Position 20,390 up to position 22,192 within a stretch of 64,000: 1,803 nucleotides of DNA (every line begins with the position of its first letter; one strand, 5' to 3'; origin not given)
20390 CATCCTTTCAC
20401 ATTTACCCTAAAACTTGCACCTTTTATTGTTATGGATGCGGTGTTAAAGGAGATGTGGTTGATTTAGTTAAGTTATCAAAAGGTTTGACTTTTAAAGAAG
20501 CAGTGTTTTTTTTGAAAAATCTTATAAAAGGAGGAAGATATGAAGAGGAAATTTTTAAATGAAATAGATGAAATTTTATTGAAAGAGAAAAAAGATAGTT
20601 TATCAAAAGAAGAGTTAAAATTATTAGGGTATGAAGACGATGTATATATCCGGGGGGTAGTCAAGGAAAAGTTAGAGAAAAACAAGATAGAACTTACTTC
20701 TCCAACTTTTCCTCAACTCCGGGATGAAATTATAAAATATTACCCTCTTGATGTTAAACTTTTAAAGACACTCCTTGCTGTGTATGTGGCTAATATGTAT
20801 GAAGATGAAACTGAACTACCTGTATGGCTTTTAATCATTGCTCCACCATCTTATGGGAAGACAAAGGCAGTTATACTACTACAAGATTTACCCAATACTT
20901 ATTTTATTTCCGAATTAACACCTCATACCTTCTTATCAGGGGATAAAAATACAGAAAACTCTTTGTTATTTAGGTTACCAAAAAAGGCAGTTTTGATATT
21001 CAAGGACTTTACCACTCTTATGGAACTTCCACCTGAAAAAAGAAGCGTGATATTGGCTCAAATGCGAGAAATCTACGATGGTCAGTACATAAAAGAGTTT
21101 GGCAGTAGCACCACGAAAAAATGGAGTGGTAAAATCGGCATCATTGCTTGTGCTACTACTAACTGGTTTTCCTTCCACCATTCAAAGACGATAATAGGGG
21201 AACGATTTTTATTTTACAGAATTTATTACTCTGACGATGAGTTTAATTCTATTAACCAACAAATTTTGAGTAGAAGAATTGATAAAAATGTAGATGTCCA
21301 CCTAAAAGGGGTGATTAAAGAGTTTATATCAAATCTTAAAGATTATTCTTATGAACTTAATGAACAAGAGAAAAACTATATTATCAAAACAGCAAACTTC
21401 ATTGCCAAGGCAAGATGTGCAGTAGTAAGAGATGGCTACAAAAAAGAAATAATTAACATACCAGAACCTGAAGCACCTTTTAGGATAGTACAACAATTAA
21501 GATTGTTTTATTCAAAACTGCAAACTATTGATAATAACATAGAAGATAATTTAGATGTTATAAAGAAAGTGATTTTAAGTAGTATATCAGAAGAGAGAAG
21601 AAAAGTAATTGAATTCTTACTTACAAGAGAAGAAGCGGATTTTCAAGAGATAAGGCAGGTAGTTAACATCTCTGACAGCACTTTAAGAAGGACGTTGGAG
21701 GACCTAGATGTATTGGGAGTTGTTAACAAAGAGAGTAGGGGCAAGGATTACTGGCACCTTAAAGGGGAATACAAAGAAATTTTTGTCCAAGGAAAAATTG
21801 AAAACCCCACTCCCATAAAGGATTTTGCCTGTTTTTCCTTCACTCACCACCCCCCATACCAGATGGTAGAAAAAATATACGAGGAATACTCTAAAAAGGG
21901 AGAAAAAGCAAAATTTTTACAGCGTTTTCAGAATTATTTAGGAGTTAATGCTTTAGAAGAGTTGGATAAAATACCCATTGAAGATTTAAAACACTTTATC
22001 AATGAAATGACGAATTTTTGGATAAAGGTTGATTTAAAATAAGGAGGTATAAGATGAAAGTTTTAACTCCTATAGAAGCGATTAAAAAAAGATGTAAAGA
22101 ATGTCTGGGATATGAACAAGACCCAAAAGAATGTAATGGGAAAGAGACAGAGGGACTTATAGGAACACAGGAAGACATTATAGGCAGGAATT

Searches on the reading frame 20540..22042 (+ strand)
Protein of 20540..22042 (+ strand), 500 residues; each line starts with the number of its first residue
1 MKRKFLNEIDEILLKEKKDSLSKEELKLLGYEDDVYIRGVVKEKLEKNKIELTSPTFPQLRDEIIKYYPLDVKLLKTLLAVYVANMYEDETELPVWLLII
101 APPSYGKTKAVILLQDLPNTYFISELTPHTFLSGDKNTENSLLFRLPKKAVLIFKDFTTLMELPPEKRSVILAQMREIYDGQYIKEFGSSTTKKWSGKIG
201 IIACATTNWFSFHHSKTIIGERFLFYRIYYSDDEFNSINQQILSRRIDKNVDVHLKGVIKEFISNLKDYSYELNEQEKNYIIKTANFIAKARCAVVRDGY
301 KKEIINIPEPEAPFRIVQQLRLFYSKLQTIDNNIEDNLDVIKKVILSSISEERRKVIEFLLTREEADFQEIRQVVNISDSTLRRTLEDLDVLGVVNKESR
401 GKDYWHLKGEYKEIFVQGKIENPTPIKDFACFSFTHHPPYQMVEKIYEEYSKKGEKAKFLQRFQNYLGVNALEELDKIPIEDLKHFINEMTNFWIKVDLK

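Call 9: find_encoding_contigs(protein=window:20540-22042:+, flank=10000, max_places=10)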
Protein window:20540-22042:+ (500 aa): 1 contig read that carries it; 1 place shown.
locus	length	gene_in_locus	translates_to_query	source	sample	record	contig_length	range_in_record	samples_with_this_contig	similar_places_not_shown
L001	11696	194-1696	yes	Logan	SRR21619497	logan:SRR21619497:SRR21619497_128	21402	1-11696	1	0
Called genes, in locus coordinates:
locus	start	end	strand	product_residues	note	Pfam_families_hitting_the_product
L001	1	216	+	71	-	?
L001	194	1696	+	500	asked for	-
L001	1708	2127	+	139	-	-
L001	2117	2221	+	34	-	-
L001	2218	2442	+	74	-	PF12728:HTH_17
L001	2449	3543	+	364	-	PF24624:Int_N, PF13102:Phage_int_SAM_5 (weak), PF00589:Phage_integrase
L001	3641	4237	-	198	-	PF03458:Gly_transporter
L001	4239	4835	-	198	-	PF07963:N_methyl (weak)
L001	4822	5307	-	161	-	-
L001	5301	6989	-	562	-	-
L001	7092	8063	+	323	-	PF01073:3Beta_HSD, PF01370:Epimerase, PF02719:Polysacc_synt_2, PF04321:RmlD_sub_bind, PF05368:NmrA (faint), PF16363:GDP_Man_Dehyd, PF07993:NAD_binding_4 (weak)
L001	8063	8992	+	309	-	PF00106:adh_short (weak), PF01073:3Beta_HSD, PF01370:Epimerase, PF02719:Polysacc_synt_2, PF04321:RmlD_sub_bind, PF07993:NAD_binding_4 (faint), PF16363:GDP_Man_Dehyd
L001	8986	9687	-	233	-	PF07963:N_methyl (weak), PF07596:SBP_bac_10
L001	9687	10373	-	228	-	PF13646:HEAT_2 (faint)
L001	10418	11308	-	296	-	PF01351:RNase_HII (faint)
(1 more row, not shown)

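Call 10: search_protein_families(library=pfam, proteins=[window:20540-22039:+], max_evalue=0.01)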
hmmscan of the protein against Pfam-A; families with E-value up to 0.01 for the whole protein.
window:20540-22039:+ (500 aa): 2 families
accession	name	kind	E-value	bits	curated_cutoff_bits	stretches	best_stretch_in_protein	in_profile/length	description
PF13601.12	HTH_34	-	0.00016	22.2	27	1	355-395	4-44/80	Winged helix DNA-binding domain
PF25213.1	HVO_A0261_N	-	0.0013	19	35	1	350-400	10-59/86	HVO_A0261 N-terminal domain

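Call 33: find_related_loci(query=window:20540-22039:+, collection=viral_contigs, flank=10000)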
Query window:20540-22039:+ (500 aa) in viral_contigs; peptide patterns used: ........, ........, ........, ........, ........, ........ (x = any residue, [..] = any of these).
40 stretches matched a pattern, but none encodes a relative of the query by tblastn (E <= 1e-3).

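Call 55: search_protein_families(library=phrogs, proteins=[window:20540-22039:+], max_evalue=0.001)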
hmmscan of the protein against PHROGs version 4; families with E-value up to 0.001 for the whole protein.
window:20540-22039:+ (500 aa): 1 family
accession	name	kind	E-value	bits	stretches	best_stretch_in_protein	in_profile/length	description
phrog_1687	-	transcription regulation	0.00091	20.2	0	351-409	66-124/162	MarR family transcrition regulator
